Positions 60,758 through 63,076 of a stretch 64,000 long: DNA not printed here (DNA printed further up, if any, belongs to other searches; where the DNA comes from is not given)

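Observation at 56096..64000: Putative bacterial sterol-biosynthesis cluster with a fused squalene-epoxidase/oxidosqualene-cyclase and a GPP34-P450 fusion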

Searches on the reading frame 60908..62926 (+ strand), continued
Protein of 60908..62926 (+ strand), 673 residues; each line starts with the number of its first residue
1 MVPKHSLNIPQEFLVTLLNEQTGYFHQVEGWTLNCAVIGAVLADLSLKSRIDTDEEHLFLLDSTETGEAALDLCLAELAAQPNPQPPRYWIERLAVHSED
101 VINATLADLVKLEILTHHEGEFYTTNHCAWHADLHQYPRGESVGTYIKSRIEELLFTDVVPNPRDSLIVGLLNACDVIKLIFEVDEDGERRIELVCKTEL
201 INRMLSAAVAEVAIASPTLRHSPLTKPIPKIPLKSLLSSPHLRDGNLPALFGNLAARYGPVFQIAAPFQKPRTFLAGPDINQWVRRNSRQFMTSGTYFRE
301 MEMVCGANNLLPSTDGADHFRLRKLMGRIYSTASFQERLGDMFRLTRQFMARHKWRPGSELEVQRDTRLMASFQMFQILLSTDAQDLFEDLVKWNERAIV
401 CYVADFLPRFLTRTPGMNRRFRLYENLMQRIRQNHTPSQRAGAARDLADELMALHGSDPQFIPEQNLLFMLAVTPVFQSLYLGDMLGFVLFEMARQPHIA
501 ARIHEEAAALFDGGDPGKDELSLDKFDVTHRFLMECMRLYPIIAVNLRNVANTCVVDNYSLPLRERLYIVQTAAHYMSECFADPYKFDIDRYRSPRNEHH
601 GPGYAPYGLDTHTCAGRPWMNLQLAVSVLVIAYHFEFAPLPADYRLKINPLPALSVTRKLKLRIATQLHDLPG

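Call 35: find_related_loci(query=A1, collection=metagenome_contigs, flank=10000)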
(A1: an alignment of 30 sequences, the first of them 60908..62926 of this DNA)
Query A1 (673 aa) in metagenome_contigs; peptide patterns used: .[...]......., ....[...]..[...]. (x = any residue, [..] = any of these).
234 stretches matched a pattern; 96 encode a relative of the query (tblastn E <= 1e-3); the best 80 are kept; 79 distinct loci.
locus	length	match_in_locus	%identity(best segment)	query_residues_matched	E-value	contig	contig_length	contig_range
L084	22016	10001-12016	64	1-672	0e+0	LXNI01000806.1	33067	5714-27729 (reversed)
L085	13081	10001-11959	60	6-673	0e+0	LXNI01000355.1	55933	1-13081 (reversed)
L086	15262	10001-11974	59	1-673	0e+0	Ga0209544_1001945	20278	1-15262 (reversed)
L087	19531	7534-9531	51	2-672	0e+0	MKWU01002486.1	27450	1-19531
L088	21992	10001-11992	50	5-672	0e+0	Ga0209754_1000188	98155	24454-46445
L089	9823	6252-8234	51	7-671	0e+0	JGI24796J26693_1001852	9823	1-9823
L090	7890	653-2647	50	5-673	0e+0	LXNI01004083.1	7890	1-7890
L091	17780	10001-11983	49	7-671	0e+0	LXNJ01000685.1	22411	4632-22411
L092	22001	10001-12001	47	2-672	0e+0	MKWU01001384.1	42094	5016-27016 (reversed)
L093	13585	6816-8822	49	2-672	0e+0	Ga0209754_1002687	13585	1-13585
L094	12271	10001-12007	49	2-672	0e+0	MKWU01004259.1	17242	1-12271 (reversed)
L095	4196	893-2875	49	7-671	0e+0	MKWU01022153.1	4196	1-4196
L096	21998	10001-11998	50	2-671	0e+0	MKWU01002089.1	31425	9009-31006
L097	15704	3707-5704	50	2-671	0e+0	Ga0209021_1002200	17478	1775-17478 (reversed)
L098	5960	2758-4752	49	5-673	0e+0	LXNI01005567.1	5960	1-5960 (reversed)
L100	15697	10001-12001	49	2-672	0e+0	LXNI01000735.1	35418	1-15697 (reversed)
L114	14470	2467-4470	48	2-673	0e+0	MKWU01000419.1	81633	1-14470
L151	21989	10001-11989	49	5-671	0e+0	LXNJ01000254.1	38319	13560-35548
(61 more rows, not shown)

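Call 41: search_protein_families(library=pfam, proteins=[L095:3064-3948:+, L114:4647-5531:+, L151:12408-13757:+, L100:12151-13038:+, L081:12188-14503:-, L081:14698-17055:-], max_evalue=0.001)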
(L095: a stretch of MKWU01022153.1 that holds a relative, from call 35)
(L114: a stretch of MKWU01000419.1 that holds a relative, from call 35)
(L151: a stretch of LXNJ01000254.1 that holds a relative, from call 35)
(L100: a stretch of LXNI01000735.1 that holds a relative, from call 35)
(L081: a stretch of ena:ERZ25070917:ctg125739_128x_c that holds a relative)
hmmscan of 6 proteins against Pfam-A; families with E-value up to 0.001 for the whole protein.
L095:3064-3948:+ (295 aa): 8 families
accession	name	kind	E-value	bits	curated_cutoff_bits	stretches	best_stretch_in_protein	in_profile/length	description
PF02353.26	CMAS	-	5.4e-16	59.2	27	1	27-203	39-212/273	Mycolic acid cyclopropane synthetase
PF08498.15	Sterol_MT_C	-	1e-15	58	21.7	1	234-295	4-65/66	Sterol methyltransferase C-terminal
PF08241.18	Methyltransf_11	-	1.1e-15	58.4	21.2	1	56-152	2-93/95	Methyltransferase domain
PF13649.12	Methyltransf_25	-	7.6e-14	52.6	27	1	54-149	1-96/97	Methyltransferase domain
PF13847.12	Methyltransf_31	-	1.2e-13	51.4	27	1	49-163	2-118/145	Methyltransferase domain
PF13489.12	Methyltransf_23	-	2.8e-09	37.3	27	1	47-203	19-161/164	Methyltransferase domain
PF01209.24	Ubie_methyltran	-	2.1e-07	31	20.1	1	43-153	40-150/233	ubiE/COQ5 methyltransferase family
PF08242.18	Methyltransf_12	-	1.1e-06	29.7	30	1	55-152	1-98/98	Methyltransferase domain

L114:4647-5531:+ (295 aa): 9 families
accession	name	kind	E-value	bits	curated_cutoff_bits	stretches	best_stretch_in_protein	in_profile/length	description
PF08241.18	Methyltransf_11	-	2.2e-17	63.9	21.2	1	55-152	1-93/95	Methyltransferase domain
PF02353.26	CMAS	-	1.2e-16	61.4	27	1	27-163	39-173/273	Mycolic acid cyclopropane synthetase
PF13847.12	Methyltransf_31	-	4.6e-16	59.2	27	1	49-164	2-119/145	Methyltransferase domain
PF13649.12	Methyltransf_25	-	7.4e-16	59.1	27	1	54-149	1-96/97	Methyltransferase domain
PF08498.15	Sterol_MT_C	-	4.2e-13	49.6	21.7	1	233-295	3-65/66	Sterol methyltransferase C-terminal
PF13489.12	Methyltransf_23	-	4.4e-10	40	27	1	45-204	15-162/164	Methyltransferase domain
PF08242.18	Methyltransf_12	-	8.5e-09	36.5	30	1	55-152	1-98/98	Methyltransferase domain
PF01209.24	Ubie_methyltran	-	5.7e-07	29.6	20.1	1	43-157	40-154/233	ubiE/COQ5 methyltransferase family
PF08003.17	Methyltransf_9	-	0.00056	19.4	23.8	1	34-101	100-166/315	Protein of unknown function (DUF1698)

L151:12408-13757:+ (450 aa): 4 families
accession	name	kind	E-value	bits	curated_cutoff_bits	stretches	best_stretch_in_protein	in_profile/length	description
PF01593.30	Amino_oxidase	-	5.1e-13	49.5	19.8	1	10-283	1-276/443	Flavin containing amine oxidoreductase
PF13450.12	NAD_binding_8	-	2.6e-11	44.1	21.9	1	5-77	1-67/68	NAD(P)-binding Rossmann-like domain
PF01266.30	DAO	-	9.6e-05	22.5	27.9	1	2-39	1-37/353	FAD dependent oxidoreductase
PF13454.12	NAD_binding_9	-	0.00055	20.4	21.8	0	4-44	1-43/155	FAD-NAD(P)-binding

L100:12151-13038:+ (296 aa): 11 families
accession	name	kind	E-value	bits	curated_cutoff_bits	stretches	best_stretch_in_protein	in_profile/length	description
PF02353.26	CMAS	-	6.7e-17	62.1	27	1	2-160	11-170/273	Mycolic acid cyclopropane synthetase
PF08241.18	Methyltransf_11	-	6.8e-17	62.3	21.2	1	56-152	2-93/95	Methyltransferase domain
PF13649.12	Methyltransf_25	-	4e-15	56.7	27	1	54-149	1-96/97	Methyltransferase domain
PF13847.12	Methyltransf_31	-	5.2e-14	52.6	27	1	50-168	3-123/145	Methyltransferase domain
PF08498.15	Sterol_MT_C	-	8.1e-14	51.9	21.7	1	248-295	18-65/66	Sterol methyltransferase C-terminal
PF08242.18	Methyltransf_12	-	1.1e-08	36.1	30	1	56-152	2-98/98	Methyltransferase domain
PF01209.24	Ubie_methyltran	-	7.8e-07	29.1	20.1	1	48-154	45-151/233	ubiE/COQ5 methyltransferase family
PF13679.12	Methyltransf_32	-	0.00039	20.8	27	1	47-112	22-92/143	Methyltransferase domain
PF05175.20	MTS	-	0.0005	20.2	23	1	40-111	21-92/170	Methyltransferase small domain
PF08003.17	Methyltransf_9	-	0.00078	18.9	23.8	1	51-124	116-187/315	Protein of unknown function (DUF1698)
PF13489.12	Methyltransf_23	-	0.00079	19.6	27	0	49-204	21-162/164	Methyltransferase domain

L081:12188-14503:- (771 aa): 3 families
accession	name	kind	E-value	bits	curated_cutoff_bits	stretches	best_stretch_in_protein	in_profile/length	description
PF03176.21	MMPL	-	1.2e-30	107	20.5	2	127-401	56-328/333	MMPL family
PF12349.14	Sterol-sensing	-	3.2e-06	27.5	22.3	1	249-381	9-140/153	Sterol-sensing domain of SREBP cleavage-activation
PF02460.24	Patched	-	0.00012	22.2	23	1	241-376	23-156/156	Patched SSD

L081:14698-17055:- (785 aa): 2 families
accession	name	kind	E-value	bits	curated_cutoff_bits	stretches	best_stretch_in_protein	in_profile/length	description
PF03176.21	MMPL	-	6e-27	94.9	20.5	2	553-775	76-304/333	MMPL family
PF00873.25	ACR_tran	-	5.1e-05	21.6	28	1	625-780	339-496/1021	AcrB/AcrD/AcrF family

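Call 55: predict_structure(alignment_id=A1)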
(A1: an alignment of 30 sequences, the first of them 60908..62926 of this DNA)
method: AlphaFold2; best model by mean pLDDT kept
length: 673 residues; sequences in the alignment: 30
mean_pLDDT: 86.4   pTM: 0.67
mean pLDDT of the five models: 86.4, 84.4, 84.0, 82.8, 80.9
residues with pLDDT >= 90: 317; 70-90: 298; 50-70: 46; < 50: 12
segments of 3 or more residues with pLDDT < 50: 218-224, 610-613
pLDDT, mean of each block of 10 residues (from residue 1): 74 91 72 89 95 90 89 91 86 84 91 84 84 85 91 85 91 87 83 88 90 58 66 87 89 93 86 91 78 71 76 65 79 90 96 96 97 94 94 91 85 91 93 78 76 85 86 90 96 97 97 87 91 96 84 77 85 92 94 92 77 65 96 97 86 85 96 75
secondary structure, 60 per line:
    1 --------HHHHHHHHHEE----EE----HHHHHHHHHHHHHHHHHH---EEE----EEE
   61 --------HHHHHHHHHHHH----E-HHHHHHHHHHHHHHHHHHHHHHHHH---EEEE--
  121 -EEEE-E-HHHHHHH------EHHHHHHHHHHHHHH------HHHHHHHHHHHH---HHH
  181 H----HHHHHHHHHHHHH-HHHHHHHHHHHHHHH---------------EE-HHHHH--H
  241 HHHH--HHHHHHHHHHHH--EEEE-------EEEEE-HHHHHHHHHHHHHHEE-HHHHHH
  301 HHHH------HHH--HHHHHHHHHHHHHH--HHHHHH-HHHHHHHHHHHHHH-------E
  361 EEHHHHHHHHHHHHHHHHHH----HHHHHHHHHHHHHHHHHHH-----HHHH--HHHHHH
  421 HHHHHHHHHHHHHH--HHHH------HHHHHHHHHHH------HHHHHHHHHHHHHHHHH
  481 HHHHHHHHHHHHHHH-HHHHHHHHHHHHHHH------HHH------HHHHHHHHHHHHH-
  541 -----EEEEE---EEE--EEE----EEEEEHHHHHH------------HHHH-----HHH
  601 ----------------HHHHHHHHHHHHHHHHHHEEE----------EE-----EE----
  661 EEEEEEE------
elements in order: H9-17 H30-47 E51-53 E58-60 H69-80 H87-111 E115-118 E122-125 H129-135 H143-156 H163-174 H178-181 H186-198 H200-214 H233-237 H240-244 H247-258 E261-264 E272-276 H278-291 H295-304 H316-329 H332-337 H339-352 E360-362 H363-380 H385-403 H409-412 H415-434 H437-440 H447-457 H464-495 H497-511 H527-539 E546-550 E554-556 E559-561 E566-570 H571-576 H589-592 H617-634 E635-637 E661-667

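Call 58: fold_search(model_id=the predicted structure, library=pdb)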
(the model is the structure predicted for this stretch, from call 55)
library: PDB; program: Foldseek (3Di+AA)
matches with E <= 10: 1708; with E <= 0.001: 1662
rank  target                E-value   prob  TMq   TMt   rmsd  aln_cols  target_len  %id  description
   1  8x1w                  8.8e-15  1.00  0.54  0.79   4.3       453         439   16  CYP725A4 apo structure (released 2024-08-14)
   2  9iss_A                1.2e-14  1.00  0.55  0.79   4.9       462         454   14  Crystal Structure of Cytochrome P450BM3 III-10C1 Mutant Heme Domain with N-Decanoyl-L-Homoserine Lactone (released 2024-12-04)
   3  5e78_A                1.5e-14  1.00  0.55  0.80   4.6       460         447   14  Crystal structure of P450 BM3 heme domain variant complexed with Co(III)Sep (released 2016-09-28)
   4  2j4s_A                1.7e-14  1.00  0.56  0.80   4.3       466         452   14  P450 BM3 heme domain in complex with DMSO (released 2007-05-15)
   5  5e7y_B                2.0e-14  1.00  0.55  0.79   4.5       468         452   14  Crystal structure of P450 BM3 heme domain M7 variant (released 2017-01-25)
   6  6e8q                  2.2e-14  1.00  0.55  0.68   5.2       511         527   16  S. CEREVISIAE CYP51 COMPLEXED WITH Posaconazole (released 2018-09-05)
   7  3ben_A                2.7e-14  1.00  0.56  0.80   4.6       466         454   14  Structure of N-(12-imidazolyl-dodecanoyl)-L-leucine inhibitor bound to the heme domain of Cytochrome P450-BM3 (released 2008-09-30)
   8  5e7y_A                2.7e-14  1.00  0.55  0.79   4.9       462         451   14  Crystal structure of P450 BM3 heme domain M7 variant (released 2017-01-25)
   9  4hgh_A                2.8e-14  1.00  0.55  0.79   4.9       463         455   14  Crystal structure of P450 BM3 5F5 heme domain variant complexed with styrene (dataset I) (released 2013-05-01)
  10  4ze1                  2.8e-14  1.00  0.53  0.67  11.7       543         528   15  Saccharomyces cerevisiae CYP51 Y140F mutant complexed with posaconazole in the active site (released 2016-03-30)
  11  5jqu_B                3.1e-14  1.00  0.55  0.79   4.3       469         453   15  Crystal structure of Cytochrome P450 BM3 heme domain G265F/T269V/L272W/L322I/F405M/A406S (WIVS-FM) variant with iron(I (released 2016-09-28)
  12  8hou_B                3.2e-14  1.00  0.55  0.80   4.7       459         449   14  Crystal structure of the P450 BM3 heme domain mutant F87A-T268V in complex with Im-N-C4-Phe-Phe (released 2023-12-13)
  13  2j4s_B                3.2e-14  1.00  0.55  0.80   4.3       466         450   15  P450 BM3 heme domain in complex with DMSO (released 2007-05-15)
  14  7wy2_A                3.2e-14  1.00  0.55  0.79   4.5       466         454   14  Structure of the Oxomolybdenum Mesoporphyrin IX-Reconstituted CYP102A1 F87A Mutant Haem Domain with N-Enanthyl-L-Proly (released 2023-01-04)
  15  7wzm                  3.2e-14  1.00  0.55  0.79   4.2       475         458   20  Crystal structure of Cytochrome P450 184A1 from streptomyces avermitilis in complex with Oleic acid (released 2023-02-22)
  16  8hot_A                3.2e-14  1.00  0.55  0.80   4.9       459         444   14  Crystal structure of the P450 BM3 heme domain mutant F87A in complex with NH2-C7-Phe-Phe (released 2023-12-13)
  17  4y8w_B                3.3e-14  1.00  0.53  0.78   4.5       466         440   18  Crystal Structure of Human Cytochrome P450 21A2 Progesterone Complex (released 2015-04-15)
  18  8hos_B                3.5e-14  1.00  0.54  0.78   5.1       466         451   14  Crystal structure of the P450 BM3 heme domain mutant F87A in complex with Im-C6-Phe(4NO2)-Tyr (released 2023-12-13)
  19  7wde_B                3.6e-14  1.00  0.55  0.79   4.8       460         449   15  Crystal structure of the P450 BM3 heme domain mutant F87L in complex with N-imidazolyl-hexanoyl-L-phenylalanine, styre (released 2022-12-28)
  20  7y0r_B                4.0e-14  1.00  0.56  0.80   4.6       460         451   15  Crystal structure of the P450 BM3 heme domain mutant F87L/V78S/A184V in complex with N-imidazolyl-hexanoyl-L-phenylala (released 2023-06-14)
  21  5jqv_H                4.0e-14  1.00  0.55  0.80   4.7       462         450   15  Crystal structure of Cytochrome P450 BM3 heme domain T269V/L272W/L322I/A406S (WIVS) variant with iron(III) deuteroporp (released 2016-09-28)
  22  8hop_B                4.0e-14  1.00  0.55  0.80   4.8       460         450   15  Crystal structure of the P450 BM3 heme domain mutant F87A in complex with Im-C6-Nap-Tyr (released 2023-12-13)
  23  7yjd_B                4.1e-14  1.00  0.54  0.79   4.6       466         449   15  Crystal structure of the P450 BM3 heme domain mutant F87A in complex with N-imidazolyl-hexanoyl-L-phenylalanine and hy (released 2023-07-26)
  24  5jqu_G                4.3e-14  1.00  0.55  0.79   4.9       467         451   16  Crystal structure of Cytochrome P450 BM3 heme domain G265F/T269V/L272W/L322I/F405M/A406S (WIVS-FM) variant with iron(I (released 2016-09-28)
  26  3ekb_B                4.5e-14  1.00  0.56  0.81   4.5       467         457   15  Crystal structure of the A264C mutant heme domain of cytochrome P450 BM3 (released 2008-12-30)
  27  7y9j_A                4.5e-14  1.00  0.55  0.80   4.8       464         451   15  Crystal structure of P450 BM3-TMK from Bacillus megaterium in complex with 5-nitro-1,2-benzisoxazole (released 2023-06-28)
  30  5jtd_A                4.9e-14  1.00  0.56  0.79   4.9       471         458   16  Crystal structure of the Ru(bpy)2PhenA functionalized P450 BM3 L407C heme domain mutant in complex with DMSO. (released 2016-10-12)
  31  5jqu_C                4.9e-14  1.00  0.55  0.79   4.5       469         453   15  Crystal structure of Cytochrome P450 BM3 heme domain G265F/T269V/L272W/L322I/F405M/A406S (WIVS-FM) variant with iron(I (released 2016-09-28)
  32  5jqu_D                4.9e-14  1.00  0.55  0.79   4.6       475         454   15  Crystal structure of Cytochrome P450 BM3 heme domain G265F/T269V/L272W/L322I/F405M/A406S (WIVS-FM) variant with iron(I (released 2016-09-28)
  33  6wr1_A                4.9e-14  1.00  0.53  0.75   4.8       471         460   14  Human steroidogenic cytochrome P450 17A1 mutant N52Y with inhibitor abiraterone (released 2021-05-05)
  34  7yjg_B                5.1e-14  1.00  0.55  0.79   4.7       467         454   14  Crystal structure of the P450 BM3 heme domain mutant F87A/T268V/A82C/L181M in complex with N-imidazolyl-pentanoyl-L-ph (released 2023-05-24)
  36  5veu_G                5.1e-14  1.00  0.52  0.74   4.8       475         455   15  Human Cytochrome P450 3A5 (CYP3A5) (released 2017-11-15)
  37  7wzl                  5.3e-14  1.00  0.57  0.83   3.7       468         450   18  Crystal structure of Cytochrome P450 184A1 from streptomyces avermitilis (released 2023-02-22)
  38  7wdd_B                5.3e-14  1.00  0.54  0.81   4.5       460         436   15  Crystal structure of the P450 BM3 heme domain mutant F87K in complex with N-imidazolyl-hexanoyl-L-phenylalanine, styre (released 2022-12-28)
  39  4hgi_B                5.3e-14  1.00  0.55  0.79   4.8       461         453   15  Crystal structure of P450 BM3 5F5 heme domain variant complexed with styrene (dataset II) (released 2013-05-01)
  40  8hou_A                5.6e-14  1.00  0.55  0.80   4.6       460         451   15  Crystal structure of the P450 BM3 heme domain mutant F87A-T268V in complex with Im-N-C4-Phe-Phe (released 2023-12-13)
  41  7ydl_B                5.6e-14  1.00  0.55  0.79   4.9       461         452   14  Crystal structure of the P450 BM3 heme domain mutant F87A/T268I/A184V/A82T in complex with N-imidazolyl-hexanoyl-L-phe (released 2023-07-12)
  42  5jqu_A                5.6e-14  1.00  0.55  0.79   4.5       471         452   16  Crystal structure of Cytochrome P450 BM3 heme domain G265F/T269V/L272W/L322I/F405M/A406S (WIVS-FM) variant with iron(I (released 2016-09-28)
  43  5jqv_D                5.8e-14  1.00  0.55  0.79   5.1       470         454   15  Crystal structure of Cytochrome P450 BM3 heme domain T269V/L272W/L322I/A406S (WIVS) variant with iron(III) deuteroporp (released 2016-09-28)
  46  1yqp_A                6.1e-14  1.00  0.55  0.82   4.5       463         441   14  T268N mutant cytochrome domain of flavocytochrome P450 BM3 (released 2006-01-31)
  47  8jc3_A                6.1e-14  1.00  0.55  0.80   4.4       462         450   15  Crystal structure of the P450 BM3 heme domain mutant F87A-T268V in complex with Pyd-N-C4-Phe and hydroxylamine (released 2023-12-27)
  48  7y9j_B                6.1e-14  1.00  0.55  0.80   4.6       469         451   14  Crystal structure of P450 BM3-TMK from Bacillus megaterium in complex with 5-nitro-1,2-benzisoxazole (released 2023-06-28)
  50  7y9k_B                6.4e-14  1.00  0.55  0.79   4.7       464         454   14  Crystal structure of P450 BM3-TMK from Bacillus megaterium (released 2023-06-28)
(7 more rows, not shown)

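Call 70: search_solved_structures(query=L081:12188-14503:-, max_evalue=0.001)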
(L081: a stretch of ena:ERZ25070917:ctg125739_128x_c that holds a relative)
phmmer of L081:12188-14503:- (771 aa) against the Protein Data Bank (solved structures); distinct sequences matched with E-value up to 0.001: 13.
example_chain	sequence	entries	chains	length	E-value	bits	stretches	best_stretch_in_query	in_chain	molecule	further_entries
9dp6_A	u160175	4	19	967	4.2e-07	32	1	118-378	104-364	MmpL5 protein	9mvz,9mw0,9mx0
9b46_A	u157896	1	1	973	4.2e-07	32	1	118-378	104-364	MmpL5 protein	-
8zkp_A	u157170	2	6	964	1.7e-06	30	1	157-377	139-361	Siderophore exporter MmpL5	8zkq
9u51_A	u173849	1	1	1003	1.8e-06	29.9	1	157-377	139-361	Siderophore exporter MmpL5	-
9syt_A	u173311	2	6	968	2.1e-06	29.7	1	153-377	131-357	Siderophore exporter MmpL4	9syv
9rfu_D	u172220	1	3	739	2.1e-06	29.7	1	157-377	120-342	Siderophore exporter MmpL5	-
9syj_A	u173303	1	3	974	2.1e-06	29.7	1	153-377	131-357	Siderophore exporter MmpL4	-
9gi0_B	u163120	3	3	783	3.5e-06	29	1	153-376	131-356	Siderophore exporter MmpL4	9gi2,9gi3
9rgb_D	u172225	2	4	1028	4e-06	28.8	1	157-377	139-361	Siderophore exporter MmpL5,Green fluorescent protein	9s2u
9u4t_A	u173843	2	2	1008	3.2e-05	25.8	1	184-430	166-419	MmpL4 protein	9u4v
9b43_A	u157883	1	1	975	3.4e-05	25.7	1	184-430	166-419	MmpL4 protein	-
5khn_B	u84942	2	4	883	9.6e-05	24.2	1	613-758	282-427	RND transporter | Putative RND superfamily efflux pump membrane protein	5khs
6wu0_B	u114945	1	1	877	0.00032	22.5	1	613-760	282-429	Hopanoid biosynthesis associated RND transporter like protein HpnN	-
